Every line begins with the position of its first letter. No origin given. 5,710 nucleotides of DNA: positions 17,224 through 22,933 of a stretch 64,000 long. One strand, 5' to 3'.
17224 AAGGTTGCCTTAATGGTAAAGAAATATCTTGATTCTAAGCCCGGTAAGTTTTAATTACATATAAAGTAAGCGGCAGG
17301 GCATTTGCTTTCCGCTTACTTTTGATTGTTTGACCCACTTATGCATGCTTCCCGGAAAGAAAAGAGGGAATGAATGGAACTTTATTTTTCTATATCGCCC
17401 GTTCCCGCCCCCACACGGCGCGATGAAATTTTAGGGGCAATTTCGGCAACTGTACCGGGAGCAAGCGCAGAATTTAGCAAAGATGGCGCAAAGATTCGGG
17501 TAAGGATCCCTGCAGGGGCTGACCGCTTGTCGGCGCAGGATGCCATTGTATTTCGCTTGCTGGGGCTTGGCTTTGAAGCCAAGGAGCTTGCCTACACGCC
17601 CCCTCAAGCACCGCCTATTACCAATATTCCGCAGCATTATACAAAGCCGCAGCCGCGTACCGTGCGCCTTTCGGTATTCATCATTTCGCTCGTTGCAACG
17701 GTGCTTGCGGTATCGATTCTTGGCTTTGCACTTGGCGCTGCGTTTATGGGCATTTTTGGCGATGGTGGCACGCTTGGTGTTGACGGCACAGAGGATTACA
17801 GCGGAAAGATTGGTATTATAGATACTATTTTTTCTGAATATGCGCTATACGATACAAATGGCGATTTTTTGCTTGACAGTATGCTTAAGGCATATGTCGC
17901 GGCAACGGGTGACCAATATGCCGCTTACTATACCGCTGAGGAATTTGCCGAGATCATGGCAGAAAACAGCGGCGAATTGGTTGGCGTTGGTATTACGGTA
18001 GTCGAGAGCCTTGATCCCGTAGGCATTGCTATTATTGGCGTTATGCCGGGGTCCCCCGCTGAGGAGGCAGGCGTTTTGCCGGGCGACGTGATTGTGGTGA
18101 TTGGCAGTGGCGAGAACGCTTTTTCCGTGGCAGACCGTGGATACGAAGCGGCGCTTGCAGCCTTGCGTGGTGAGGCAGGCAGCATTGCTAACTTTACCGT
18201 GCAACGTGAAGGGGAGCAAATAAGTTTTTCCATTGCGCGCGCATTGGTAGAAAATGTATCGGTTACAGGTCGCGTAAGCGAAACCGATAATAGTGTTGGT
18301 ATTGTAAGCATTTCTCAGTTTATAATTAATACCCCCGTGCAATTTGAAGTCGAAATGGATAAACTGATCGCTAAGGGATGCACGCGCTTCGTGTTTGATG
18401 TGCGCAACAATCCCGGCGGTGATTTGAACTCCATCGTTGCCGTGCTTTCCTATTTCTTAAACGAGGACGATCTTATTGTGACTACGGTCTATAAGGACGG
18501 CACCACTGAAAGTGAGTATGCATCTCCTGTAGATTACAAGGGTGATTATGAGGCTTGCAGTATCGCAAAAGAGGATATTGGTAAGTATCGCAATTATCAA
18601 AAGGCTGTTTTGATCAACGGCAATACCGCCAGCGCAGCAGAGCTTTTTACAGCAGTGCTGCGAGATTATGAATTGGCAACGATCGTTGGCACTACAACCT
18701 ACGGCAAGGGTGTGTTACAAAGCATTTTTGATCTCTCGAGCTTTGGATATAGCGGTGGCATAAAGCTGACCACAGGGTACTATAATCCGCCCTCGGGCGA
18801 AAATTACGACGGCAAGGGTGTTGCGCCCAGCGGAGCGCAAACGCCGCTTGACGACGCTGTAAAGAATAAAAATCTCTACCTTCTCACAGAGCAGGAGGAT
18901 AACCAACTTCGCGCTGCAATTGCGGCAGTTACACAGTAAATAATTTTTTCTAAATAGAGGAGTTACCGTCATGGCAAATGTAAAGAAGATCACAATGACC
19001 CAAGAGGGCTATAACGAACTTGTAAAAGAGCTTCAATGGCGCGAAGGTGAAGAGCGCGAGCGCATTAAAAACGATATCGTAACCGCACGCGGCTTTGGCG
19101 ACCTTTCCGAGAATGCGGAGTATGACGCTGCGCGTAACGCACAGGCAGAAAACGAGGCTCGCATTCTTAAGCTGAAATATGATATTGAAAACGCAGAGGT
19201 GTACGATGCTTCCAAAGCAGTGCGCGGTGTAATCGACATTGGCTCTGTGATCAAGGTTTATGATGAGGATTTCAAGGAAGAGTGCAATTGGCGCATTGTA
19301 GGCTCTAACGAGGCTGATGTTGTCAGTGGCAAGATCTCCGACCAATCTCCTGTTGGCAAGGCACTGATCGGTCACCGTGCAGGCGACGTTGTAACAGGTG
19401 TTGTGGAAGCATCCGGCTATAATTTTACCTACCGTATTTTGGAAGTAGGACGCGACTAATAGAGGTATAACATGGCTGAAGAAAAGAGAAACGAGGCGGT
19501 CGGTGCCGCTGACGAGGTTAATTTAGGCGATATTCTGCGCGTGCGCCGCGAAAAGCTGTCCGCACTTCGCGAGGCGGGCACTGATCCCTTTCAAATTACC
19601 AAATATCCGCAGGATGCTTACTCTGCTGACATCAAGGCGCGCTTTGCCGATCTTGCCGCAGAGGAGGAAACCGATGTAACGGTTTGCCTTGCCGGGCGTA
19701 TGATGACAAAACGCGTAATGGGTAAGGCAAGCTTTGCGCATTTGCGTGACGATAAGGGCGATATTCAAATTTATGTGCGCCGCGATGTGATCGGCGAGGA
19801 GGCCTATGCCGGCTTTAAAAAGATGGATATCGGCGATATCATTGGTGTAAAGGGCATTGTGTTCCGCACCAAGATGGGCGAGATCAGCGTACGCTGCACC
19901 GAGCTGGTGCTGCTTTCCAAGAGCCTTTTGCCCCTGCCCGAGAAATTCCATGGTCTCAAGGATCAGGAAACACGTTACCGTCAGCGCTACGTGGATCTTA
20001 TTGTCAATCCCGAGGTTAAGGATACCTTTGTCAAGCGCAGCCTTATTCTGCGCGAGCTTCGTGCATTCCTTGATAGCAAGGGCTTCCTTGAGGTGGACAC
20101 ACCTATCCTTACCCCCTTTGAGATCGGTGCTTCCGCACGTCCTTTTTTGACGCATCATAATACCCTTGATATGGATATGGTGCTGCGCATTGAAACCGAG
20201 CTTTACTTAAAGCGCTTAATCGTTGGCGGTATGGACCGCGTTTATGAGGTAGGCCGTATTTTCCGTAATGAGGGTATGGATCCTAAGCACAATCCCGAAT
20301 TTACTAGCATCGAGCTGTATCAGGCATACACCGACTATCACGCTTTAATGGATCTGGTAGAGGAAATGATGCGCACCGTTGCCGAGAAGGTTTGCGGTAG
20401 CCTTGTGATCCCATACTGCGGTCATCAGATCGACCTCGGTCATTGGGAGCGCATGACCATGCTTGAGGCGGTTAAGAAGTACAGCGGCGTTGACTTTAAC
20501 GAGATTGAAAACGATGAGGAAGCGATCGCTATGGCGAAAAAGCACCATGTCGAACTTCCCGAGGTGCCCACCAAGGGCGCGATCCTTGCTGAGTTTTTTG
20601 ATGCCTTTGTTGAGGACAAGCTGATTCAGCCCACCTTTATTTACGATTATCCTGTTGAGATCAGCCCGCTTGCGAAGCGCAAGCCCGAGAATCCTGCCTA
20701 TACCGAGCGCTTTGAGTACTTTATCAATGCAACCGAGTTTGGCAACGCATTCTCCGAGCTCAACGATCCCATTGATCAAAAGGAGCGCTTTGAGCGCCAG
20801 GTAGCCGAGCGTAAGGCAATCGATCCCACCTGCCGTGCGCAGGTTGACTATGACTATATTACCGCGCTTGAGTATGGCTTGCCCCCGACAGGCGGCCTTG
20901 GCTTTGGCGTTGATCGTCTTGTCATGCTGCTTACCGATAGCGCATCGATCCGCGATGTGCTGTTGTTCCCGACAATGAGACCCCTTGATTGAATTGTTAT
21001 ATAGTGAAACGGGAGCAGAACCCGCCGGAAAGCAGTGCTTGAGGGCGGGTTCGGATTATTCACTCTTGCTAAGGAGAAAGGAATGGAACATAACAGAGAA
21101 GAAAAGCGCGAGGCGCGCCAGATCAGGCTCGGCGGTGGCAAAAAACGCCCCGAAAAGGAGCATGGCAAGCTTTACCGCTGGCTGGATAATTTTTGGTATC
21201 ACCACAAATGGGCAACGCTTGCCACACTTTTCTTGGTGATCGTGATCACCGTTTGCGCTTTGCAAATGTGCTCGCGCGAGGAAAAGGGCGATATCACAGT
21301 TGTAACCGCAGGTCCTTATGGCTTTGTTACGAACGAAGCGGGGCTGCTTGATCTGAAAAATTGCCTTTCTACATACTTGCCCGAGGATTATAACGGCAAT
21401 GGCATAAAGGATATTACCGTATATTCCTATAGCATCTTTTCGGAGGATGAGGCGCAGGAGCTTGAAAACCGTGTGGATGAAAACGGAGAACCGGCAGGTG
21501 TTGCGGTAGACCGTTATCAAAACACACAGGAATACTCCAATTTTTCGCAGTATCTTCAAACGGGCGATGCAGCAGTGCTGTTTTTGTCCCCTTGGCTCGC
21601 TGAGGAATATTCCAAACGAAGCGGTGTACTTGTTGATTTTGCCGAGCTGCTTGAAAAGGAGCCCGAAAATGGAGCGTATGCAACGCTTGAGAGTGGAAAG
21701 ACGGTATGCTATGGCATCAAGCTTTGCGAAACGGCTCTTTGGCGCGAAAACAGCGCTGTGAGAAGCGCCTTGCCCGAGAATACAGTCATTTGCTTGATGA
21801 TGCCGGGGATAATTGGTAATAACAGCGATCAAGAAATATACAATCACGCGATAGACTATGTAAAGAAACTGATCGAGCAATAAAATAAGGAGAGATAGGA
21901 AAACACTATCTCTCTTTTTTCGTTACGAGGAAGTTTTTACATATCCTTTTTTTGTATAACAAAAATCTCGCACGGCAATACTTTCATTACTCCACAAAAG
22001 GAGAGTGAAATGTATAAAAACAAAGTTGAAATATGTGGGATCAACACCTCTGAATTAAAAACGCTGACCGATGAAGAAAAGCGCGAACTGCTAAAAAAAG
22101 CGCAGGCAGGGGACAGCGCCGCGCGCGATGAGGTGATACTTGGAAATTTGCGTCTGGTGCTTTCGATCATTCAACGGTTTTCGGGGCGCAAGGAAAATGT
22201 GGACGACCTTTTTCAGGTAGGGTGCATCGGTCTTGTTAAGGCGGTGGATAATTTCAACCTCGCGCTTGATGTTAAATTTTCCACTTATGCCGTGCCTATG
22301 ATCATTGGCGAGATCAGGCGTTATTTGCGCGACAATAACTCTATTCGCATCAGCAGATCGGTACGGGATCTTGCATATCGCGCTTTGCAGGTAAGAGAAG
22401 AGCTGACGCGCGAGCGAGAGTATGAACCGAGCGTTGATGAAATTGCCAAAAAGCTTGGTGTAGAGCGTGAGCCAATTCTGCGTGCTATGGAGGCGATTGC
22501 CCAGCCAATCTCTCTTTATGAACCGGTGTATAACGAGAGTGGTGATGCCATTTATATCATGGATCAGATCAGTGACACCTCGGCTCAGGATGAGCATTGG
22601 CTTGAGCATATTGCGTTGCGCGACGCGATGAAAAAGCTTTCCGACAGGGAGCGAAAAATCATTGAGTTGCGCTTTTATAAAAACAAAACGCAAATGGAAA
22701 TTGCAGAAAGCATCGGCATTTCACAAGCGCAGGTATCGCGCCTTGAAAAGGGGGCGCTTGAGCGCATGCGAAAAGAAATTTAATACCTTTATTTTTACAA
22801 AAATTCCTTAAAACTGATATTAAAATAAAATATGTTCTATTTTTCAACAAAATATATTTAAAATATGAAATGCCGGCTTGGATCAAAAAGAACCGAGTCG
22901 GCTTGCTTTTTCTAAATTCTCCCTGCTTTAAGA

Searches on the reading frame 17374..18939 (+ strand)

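Call 25: search_protein_families(library=pfam, proteins=[window:17374-18939:+], max_evalue=0.00001)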
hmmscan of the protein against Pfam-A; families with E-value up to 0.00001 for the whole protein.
window:17374-18939:+ (521 aa): 3 families
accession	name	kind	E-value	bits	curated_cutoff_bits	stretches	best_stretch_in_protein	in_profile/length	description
PF03572.23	Peptidase_S41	-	1.6e-36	125.8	24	1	308-485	2-161/165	Peptidase family S41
PF17820.7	PDZ_6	-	1.8e-07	31.3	27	1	222-278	4-54/54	PDZ domain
PF13180.12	PDZ_2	-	4.3e-07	30.6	27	1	205-287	3-78/80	PDZ domain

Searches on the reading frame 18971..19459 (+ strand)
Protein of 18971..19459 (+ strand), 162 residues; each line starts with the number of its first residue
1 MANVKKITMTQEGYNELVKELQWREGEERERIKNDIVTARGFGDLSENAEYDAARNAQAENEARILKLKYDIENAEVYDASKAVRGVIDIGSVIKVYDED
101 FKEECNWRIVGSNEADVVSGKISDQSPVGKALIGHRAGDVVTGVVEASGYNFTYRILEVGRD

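Call 25: search_protein_families(library=pfam, proteins=[window:18971-19459:+], max_evalue=0.00001)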
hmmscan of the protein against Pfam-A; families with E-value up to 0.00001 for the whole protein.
window:18971-19459:+ (162 aa): 2 families
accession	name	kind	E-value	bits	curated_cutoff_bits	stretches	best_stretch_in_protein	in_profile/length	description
PF03449.20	GreA_GreB_N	-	1.4e-23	83.3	24.5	1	7-77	1-71/71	Transcription elongation factor, N-terminal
PF01272.25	GreA_GreB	-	1.2e-20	73.7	26.9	1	86-159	4-75/77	Transcription elongation factor, GreA/GreB, C-term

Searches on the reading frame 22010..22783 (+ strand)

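Call 25: search_protein_families(library=pfam, proteins=[window:22010-22783:+], max_evalue=0.00001)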
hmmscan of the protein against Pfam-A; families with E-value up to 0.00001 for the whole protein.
window:22010-22783:+ (257 aa): 4 families
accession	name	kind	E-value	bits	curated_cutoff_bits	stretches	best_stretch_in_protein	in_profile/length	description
PF04542.20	Sigma70_r2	-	4.1e-17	62.2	24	1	46-110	5-69/71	Sigma-70 region 2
PF04545.22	Sigma70_r4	-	1.9e-16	59.8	24.1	1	206-255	1-50/50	Sigma-70, region 4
PF04539.22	Sigma70_r3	-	5.7e-11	42.8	25.3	1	124-177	5-58/78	Sigma-70 region 3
PF08281.18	Sigma70_r4_2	-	2.5e-09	37.1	25.7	1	202-243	3-44/54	Sigma-70, region 4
